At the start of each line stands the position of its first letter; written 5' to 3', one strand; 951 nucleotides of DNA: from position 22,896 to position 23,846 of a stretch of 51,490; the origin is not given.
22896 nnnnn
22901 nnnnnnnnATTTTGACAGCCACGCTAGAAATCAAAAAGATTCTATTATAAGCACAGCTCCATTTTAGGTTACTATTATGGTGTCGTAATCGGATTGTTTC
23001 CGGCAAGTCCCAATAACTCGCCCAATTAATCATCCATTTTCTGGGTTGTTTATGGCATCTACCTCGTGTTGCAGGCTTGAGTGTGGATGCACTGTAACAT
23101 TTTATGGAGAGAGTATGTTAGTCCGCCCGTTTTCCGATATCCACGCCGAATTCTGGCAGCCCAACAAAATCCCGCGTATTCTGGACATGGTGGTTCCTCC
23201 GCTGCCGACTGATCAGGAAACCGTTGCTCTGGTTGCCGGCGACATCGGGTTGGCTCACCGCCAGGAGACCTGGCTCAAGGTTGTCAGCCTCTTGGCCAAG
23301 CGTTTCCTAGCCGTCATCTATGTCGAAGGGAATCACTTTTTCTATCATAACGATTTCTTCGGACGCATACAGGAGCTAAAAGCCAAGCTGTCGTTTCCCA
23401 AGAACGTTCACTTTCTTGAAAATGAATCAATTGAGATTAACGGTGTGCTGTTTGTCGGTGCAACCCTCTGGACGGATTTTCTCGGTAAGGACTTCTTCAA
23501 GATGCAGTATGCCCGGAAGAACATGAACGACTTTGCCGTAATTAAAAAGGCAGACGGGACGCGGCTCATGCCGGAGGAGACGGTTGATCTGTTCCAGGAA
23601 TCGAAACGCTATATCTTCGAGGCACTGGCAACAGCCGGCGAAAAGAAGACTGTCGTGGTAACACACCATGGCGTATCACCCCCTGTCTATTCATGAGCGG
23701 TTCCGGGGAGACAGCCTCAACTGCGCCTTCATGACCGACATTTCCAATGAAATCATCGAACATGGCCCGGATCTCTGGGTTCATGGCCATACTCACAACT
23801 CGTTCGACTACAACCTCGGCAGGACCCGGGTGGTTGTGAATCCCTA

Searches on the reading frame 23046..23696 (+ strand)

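Call 39: search_protein_families(library=pfam, proteins=[window:23046-23696:+], max_evalue=0.01)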
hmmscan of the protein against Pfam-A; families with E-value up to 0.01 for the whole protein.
window:23046-23696:+ (216 aa): 1 family
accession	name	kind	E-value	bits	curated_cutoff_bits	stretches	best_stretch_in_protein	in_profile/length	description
PF00149.33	Metallophos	-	3.8e-07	31.2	21.5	1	29-211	6-159/191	Calcineurin-like phosphoesterase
